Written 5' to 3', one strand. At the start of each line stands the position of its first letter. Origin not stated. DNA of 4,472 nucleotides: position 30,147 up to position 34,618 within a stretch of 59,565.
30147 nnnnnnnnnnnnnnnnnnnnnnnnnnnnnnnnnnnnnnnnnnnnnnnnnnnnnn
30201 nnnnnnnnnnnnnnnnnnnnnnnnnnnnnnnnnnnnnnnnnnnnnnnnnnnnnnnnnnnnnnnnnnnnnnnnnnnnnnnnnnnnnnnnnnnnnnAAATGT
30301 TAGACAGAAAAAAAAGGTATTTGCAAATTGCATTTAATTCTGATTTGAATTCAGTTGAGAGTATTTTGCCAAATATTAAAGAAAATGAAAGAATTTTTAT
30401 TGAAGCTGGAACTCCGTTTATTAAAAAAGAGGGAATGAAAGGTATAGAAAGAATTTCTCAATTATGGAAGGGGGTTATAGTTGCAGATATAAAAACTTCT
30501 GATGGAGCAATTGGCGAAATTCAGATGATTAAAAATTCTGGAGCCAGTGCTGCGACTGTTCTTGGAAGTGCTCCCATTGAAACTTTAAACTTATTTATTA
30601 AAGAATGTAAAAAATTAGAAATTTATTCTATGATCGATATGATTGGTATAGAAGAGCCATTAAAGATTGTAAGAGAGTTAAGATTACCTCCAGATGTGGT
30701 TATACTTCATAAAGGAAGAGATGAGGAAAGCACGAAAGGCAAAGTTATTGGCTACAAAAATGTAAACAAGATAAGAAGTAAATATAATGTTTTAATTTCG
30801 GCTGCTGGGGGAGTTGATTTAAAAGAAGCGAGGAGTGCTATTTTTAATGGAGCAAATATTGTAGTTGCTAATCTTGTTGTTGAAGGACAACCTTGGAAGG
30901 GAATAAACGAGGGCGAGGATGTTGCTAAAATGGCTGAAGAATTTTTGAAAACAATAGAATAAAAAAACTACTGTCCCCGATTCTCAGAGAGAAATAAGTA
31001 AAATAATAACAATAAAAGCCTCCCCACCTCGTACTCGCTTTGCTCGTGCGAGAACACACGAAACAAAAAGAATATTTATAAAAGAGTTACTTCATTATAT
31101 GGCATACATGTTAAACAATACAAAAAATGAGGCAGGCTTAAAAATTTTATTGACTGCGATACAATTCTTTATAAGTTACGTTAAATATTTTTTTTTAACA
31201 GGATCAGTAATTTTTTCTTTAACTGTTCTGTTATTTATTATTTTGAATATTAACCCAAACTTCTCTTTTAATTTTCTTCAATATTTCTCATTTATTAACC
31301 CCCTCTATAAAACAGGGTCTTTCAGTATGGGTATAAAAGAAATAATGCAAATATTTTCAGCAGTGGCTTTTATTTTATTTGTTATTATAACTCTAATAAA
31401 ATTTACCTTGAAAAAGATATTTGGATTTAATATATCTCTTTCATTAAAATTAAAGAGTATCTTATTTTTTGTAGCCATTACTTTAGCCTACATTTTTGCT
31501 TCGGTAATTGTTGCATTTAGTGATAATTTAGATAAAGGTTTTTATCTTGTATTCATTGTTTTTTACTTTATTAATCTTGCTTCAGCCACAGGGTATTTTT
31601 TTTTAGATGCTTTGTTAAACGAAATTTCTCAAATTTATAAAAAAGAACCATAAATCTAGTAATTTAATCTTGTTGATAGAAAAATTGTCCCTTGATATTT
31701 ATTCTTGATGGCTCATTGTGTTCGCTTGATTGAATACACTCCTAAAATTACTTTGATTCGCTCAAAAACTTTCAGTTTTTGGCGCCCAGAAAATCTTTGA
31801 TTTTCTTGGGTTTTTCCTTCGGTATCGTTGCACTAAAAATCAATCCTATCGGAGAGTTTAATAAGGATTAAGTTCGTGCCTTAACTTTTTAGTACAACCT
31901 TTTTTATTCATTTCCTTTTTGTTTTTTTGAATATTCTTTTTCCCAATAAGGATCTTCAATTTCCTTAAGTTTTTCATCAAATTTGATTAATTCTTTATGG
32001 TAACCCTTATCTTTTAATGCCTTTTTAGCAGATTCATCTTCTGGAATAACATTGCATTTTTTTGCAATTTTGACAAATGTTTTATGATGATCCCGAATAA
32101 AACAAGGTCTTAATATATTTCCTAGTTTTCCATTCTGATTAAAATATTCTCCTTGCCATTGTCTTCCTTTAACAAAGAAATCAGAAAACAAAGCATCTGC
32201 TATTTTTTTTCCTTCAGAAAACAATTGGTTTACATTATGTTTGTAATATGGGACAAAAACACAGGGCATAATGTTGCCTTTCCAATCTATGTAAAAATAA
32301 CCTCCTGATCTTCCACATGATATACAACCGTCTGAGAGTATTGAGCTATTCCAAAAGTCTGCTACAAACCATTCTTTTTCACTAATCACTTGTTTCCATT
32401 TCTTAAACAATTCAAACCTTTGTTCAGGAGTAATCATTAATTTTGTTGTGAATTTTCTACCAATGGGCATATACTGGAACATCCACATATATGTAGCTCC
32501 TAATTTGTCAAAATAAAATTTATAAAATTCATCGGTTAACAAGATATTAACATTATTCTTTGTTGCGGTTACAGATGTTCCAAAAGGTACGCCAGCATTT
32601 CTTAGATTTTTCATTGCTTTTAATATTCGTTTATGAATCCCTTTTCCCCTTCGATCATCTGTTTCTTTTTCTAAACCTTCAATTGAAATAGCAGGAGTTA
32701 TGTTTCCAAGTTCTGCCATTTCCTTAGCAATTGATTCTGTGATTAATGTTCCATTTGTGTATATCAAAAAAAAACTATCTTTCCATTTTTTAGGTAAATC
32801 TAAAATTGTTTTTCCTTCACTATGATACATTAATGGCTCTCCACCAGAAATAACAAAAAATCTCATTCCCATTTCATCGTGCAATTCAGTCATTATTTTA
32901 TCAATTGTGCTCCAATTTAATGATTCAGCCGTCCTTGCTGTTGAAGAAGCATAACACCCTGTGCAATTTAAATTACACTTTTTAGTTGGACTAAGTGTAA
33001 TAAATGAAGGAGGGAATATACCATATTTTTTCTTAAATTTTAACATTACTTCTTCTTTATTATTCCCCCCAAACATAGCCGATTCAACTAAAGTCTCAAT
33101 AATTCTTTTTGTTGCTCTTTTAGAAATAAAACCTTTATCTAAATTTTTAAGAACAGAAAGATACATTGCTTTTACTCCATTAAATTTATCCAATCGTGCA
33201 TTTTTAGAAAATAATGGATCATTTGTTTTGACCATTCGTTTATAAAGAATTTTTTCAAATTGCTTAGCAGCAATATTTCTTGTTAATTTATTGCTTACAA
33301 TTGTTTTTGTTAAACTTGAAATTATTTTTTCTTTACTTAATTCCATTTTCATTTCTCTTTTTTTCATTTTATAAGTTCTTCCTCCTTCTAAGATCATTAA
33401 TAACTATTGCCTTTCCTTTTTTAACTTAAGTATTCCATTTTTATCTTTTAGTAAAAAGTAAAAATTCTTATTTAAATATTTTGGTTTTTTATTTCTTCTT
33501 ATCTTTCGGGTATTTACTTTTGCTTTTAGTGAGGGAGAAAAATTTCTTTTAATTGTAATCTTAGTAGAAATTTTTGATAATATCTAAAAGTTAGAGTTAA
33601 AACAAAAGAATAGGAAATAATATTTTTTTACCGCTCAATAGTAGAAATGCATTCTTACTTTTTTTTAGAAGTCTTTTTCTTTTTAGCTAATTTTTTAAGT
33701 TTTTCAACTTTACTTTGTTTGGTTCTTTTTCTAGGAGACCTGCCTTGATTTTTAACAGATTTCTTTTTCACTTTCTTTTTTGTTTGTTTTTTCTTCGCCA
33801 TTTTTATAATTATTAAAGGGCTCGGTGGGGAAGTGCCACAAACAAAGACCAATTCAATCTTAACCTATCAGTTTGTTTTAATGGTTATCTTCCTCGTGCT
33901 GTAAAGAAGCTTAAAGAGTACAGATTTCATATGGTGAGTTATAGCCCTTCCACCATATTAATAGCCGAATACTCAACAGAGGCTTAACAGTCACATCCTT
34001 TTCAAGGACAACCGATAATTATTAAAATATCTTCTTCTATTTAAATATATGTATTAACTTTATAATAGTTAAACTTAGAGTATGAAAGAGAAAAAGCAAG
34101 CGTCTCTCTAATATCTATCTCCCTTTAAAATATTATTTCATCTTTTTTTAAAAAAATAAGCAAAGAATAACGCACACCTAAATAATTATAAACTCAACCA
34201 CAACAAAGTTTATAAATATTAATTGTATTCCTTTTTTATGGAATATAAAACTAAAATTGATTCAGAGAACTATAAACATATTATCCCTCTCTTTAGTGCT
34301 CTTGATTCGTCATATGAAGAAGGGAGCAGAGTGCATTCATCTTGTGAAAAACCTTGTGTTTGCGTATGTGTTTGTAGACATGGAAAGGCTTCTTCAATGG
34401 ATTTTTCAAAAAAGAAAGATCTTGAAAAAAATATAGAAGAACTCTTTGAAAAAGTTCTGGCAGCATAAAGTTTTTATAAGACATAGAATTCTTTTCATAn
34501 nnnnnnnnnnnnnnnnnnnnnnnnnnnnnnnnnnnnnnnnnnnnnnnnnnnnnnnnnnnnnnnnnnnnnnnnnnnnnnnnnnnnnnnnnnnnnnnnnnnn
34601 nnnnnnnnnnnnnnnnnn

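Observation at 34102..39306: Duplicated radical-SAM/SPASM, HExxH peptidase and Cys-rich peptide modules: a RiPP-like cluster of unrecognised class in an archaeal contig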

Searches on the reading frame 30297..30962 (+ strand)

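Call 9: search_protein_families(library=pfam, proteins=[window:30297-30962:+], max_evalue=0.001)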
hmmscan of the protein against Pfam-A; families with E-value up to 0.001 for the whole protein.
window:30297-30962:+ (221 aa): 1 family
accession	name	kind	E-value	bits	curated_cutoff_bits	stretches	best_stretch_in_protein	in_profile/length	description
PF00215.30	OMPdecase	-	8.2e-14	52.5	27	1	9-190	3-203/221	Orotidine 5'-phosphate decarboxylase / HUMPS family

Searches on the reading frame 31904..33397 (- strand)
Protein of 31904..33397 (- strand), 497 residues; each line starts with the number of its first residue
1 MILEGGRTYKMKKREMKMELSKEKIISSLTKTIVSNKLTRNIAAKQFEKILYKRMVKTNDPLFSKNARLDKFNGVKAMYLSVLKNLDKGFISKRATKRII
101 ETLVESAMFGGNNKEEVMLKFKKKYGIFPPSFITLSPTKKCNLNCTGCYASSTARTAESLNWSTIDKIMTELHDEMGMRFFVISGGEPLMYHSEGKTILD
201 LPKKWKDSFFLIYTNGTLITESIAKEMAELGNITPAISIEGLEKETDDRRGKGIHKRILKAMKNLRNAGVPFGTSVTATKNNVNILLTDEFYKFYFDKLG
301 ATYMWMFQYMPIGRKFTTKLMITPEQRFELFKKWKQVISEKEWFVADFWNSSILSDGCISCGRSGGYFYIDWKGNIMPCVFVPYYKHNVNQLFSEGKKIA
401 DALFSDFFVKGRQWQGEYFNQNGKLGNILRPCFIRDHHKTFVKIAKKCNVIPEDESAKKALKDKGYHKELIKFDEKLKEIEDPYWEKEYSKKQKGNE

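Call 7: search_protein_families(library=pfam, proteins=[window:31904-33397:-], max_evalue=0.1)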
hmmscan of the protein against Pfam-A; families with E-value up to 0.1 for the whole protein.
window:31904-33397:- (497 aa): 4 families
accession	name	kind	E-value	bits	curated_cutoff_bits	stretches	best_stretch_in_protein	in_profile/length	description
PF04055.27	Radical_SAM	-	3.8e-24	86.2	29.5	1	136-272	2-143/166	Radical SAM superfamily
PF13353.11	Fer4_12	-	1.7e-08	35.3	22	1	139-230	13-105/137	4Fe-4S single cluster domain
PF13186.11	SPASM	-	0.016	16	21.5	1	361-387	1-27/67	Iron-sulfur cluster-binding domain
PF19068.5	DUF5764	-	0.02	15.4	29.2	0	457-494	31-66/133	Family of unknown function (DUF5764)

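Call 8: search_protein_families(library=ncbifam, proteins=[window:31904-33397:-], max_evalue=0.1)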
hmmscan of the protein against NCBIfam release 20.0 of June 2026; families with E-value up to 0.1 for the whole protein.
window:31904-33397:- (497 aa): 69 families (the best 25 are shown)
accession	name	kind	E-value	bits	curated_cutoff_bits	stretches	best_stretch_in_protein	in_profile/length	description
NF050035.1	rSAM_WgK_link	exception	4e-24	85.3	650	1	130-343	8-218/367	radical SAM/SPASM peptide maturase WgkB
TIGR03962.1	mycofact_rSAM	equivalog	5e-22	78.5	265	1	124-416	5-296/339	mycofactocin radical SAM maturase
TIGR04055.1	rSAM_NirJ2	equivalog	6.7e-22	78.4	500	1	135-322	4-187/326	putative heme d1 biosynthesis radical SAM protein NirJ2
TIGR04545.1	rSAM_ahbD_hemeb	equivalog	1e-18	67.9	500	1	137-319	6-185/339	heme b synthase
TIGR04051.1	rSAM_NirJ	equivalog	3.2e-18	65.8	515.45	1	138-286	9-156/354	heme d1 biosynthesis radical SAM protein NirJ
NF045574.1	sacti_mat_StsB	exception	4.9e-18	65.2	625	1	138-387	103-346/466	StsB family radical SAM/SPASM domain sactipeptide maturase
TIGR04317.1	W_rSAM_matur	equivalog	1.1e-17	64.2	380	1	135-404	8-278/349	tungsten cofactor oxidoreductase radical SAM maturase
TIGR04250.1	SCM_rSAM_ScmE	equivalog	1.4e-17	63.6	400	1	133-327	5-199/358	SynChlorMet cassette radical SAM/SPASM protein ScmE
TIGR04054.1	rSAM_NirJ1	equivalog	5.7e-17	61.4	650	1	132-286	37-190/387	putative heme d1 biosynthesis radical SAM protein NirJ1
NF047865.1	rSAM_PapB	equivalog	3e-16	59.6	340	1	132-388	4-275/330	PapB family radical SAM/SPASM ranthipeptide maturase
TIGR04546.1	rSAM_ahbC_deAc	equivalog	3e-16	59.2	650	1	136-284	44-191/390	12,18-didecarboxysiroheme deacetylase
NF041298.1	rSAM_mat_DynA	equivalog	5.7e-16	58.4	450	1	135-380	5-269/356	dynobactin maturation radical SAM/SPASM protein DynA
TIGR04053.2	TIGR04053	equivalog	7e-16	58.4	395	1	133-339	10-214/366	TIGR04053 family radical SAM/SPASM domain-containing protein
TIGR04347.1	pseudo_SAM_Halo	equivalog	4.8e-14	52.4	525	1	137-284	44-190/390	TIGR04347 family pseudo-SAM/SPASM protein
NF038283.1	viperin_w_prok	equivalog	5.3e-14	52.1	180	1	138-336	9-214/281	viperin family antiviral radical SAM protein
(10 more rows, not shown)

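Call 85: search_protein_families(library=padloc, proteins=[window:31904-33397:-], max_evalue=0.001)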
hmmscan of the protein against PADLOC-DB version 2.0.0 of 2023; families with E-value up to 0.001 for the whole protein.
window:31904-33397:- (497 aa): 2 families
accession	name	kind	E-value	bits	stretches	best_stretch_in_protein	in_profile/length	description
PDLC02903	pVip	-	7e-16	56.5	1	138-332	7-190/257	Viperins not associated with kinases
PDLC02904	pVip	-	5.1e-14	50.4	1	138-338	10-200/262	Viperins associated with kinases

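Call 95: search_solved_structures(query=window:31904-33397:-, max_evalue=0.001)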
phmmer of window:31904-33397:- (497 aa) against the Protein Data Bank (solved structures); distinct sequences matched with E-value up to 0.001: 4.
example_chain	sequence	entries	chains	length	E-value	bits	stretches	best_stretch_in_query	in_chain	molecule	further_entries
6efn_A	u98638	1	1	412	2.9e-10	42.7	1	129-284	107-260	Sporulation killing factor maturation protein SkfB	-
5v1q_A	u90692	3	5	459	4.7e-05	25.5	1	116-283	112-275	Radical SAM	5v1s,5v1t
7n7i_A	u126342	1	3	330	0.00032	22.8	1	126-259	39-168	Viperin-like enzyme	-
9dgw_A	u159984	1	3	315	0.00046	22.3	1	133-259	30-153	Radical SAM core domain-containing protein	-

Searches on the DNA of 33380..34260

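Call 74: search_rna_families(source=window, start=33380, end=34260, threshold=evalue, max_evalue=1)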
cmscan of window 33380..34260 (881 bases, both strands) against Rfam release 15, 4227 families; matches with E-value up to 1: 1.
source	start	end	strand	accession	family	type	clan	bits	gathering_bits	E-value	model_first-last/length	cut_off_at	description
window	34216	34244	+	RF01379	CRISPR-DR66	Gene; CRISPR;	CL00014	20.5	45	0.83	1-37/37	no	CRISPR RNA direct repeat element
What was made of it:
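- Tried and rejected: The scan of 33380-34260, which covers copy 1, gave one sub-threshold CRISPR-DR match at E 0.83 (call 74).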

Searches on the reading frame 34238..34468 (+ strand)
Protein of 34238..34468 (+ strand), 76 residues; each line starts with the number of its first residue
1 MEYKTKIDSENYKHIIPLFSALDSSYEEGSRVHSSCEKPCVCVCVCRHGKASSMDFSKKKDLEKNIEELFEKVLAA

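Call 7: search_protein_families(library=pfam, proteins=[window:34238-34468:+], max_evalue=0.1)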
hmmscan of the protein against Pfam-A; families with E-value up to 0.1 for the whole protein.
window:34238-34468:+ (76 aa): 0 families

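Call 8: search_protein_families(library=ncbifam, proteins=[window:34238-34468:+], max_evalue=0.1)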
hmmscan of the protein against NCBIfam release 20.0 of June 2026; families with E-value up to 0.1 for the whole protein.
window:34238-34468:+ (76 aa): 0 families
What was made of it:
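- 34238..34468 (+): Module 1 precursor, 76 aa. It has a leader (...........), a Cys-ladder core (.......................) and a follower (...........). No Pfam or NCBIfam hit (calls 7, 8).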

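Call 44: find_homologous_proteins(query=A3, max_evalue=0.01)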
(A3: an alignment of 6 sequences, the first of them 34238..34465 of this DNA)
Query A3 (6 sequences) (76 aa, profile of the alignment): 17 proteins with E <= 0.01 among 8000 candidates.
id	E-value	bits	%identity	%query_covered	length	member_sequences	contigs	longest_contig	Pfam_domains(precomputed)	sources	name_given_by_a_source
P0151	4.8e-37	144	100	100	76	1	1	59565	-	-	-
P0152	1.9e-35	139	78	100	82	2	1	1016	-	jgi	-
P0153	3.8e-34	134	82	100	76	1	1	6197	-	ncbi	-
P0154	6.0e-33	131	78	100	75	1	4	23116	-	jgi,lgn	-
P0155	1.2e-32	130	78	100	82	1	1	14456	-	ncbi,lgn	-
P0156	1.4e-30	123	78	100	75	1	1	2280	-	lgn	-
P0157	1.0e-29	120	74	100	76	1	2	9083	-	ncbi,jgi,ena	-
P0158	1.1e-29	120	66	93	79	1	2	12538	-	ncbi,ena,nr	ncbi:MAG TPA: hypothetical protein VJ438_05670 [Candidatus Nanoarchaeia archaeon]|nr:hypothetical pr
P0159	1.2e-27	114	38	84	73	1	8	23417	-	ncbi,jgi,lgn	jgi:hypothetical protein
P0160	1.1e-25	107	71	91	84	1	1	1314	-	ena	-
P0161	1.2e-24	104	60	99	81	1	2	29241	-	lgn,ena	-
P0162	2.7e-23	100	64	100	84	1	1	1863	-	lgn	-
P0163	3.1e-19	87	75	75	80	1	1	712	-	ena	-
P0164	7.7e-19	85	38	51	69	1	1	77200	-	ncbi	ncbi:MAG: hypothetical protein ABH817_00210 [archaeon]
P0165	1.3e-17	81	38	79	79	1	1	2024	-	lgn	-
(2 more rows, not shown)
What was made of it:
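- The ORF is called and conserved in 17 clusters (call 44).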

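Call 59: find_related_loci(query=A8, collection=genome_contigs, flank=5000)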
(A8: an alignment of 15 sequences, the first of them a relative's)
Query A8 (76 aa) in genome_contigs; peptide patterns used: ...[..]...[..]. (x = any residue, [..] = any of these).
46 stretches matched a pattern; 5 encode a relative of the query (tblastn E <= 1e-3); 5 distinct loci.
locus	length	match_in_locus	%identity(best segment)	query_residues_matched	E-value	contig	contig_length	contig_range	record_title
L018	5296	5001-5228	78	1-76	2e-37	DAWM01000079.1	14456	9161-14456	MAG TPA_asm: Candidatus Woesearchaeota archaeon UBA119 UBA119_contig_3560, whole genome shotgun sequence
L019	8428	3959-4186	78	1-76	3e-37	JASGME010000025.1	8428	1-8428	MAG: Candidatus Woesearchaeota archaeon isolate DJKA123_ANT-F21_bin.33 scaffold_3313, whole genome shotgun sequence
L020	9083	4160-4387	74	1-76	3e-34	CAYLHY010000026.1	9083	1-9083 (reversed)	MAG TPA_asm: Candidatus Woesearchaeota archaeon isolate binchicken_co19_580 genome assembly, contig: NODE_13257_length_9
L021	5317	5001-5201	35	9-76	4e-14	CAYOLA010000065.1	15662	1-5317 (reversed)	MAG TPA_asm: uncultured Bacteroidales bacterium isolate SRP067234_co1_51 genome assembly, contig: k99_202334, whole geno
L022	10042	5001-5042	71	35-48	4e-5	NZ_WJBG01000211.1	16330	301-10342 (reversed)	Streptomyces blattellae strain TRM63209 1340, whole genome shotgun sequence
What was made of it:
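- The family is rare: 4 real species representatives among 185,579 (call 59).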

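Call 85: search_protein_families(library=padloc, proteins=[window:34238-34468:+], max_evalue=0.001)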
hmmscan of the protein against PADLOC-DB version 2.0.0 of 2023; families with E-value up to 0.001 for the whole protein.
window:34238-34468:+ (76 aa): 0 families

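Call 109: find_related_loci(query=A8, collection=viral_contigs, flank=5000)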
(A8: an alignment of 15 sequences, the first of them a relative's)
Query A8 (76 aa) in viral_contigs; peptide patterns used: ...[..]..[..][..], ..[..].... (x = any residue, [..] = any of these).
35 stretches matched a pattern, but none encodes a relative of the query by tblastn (E <= 1e-3).
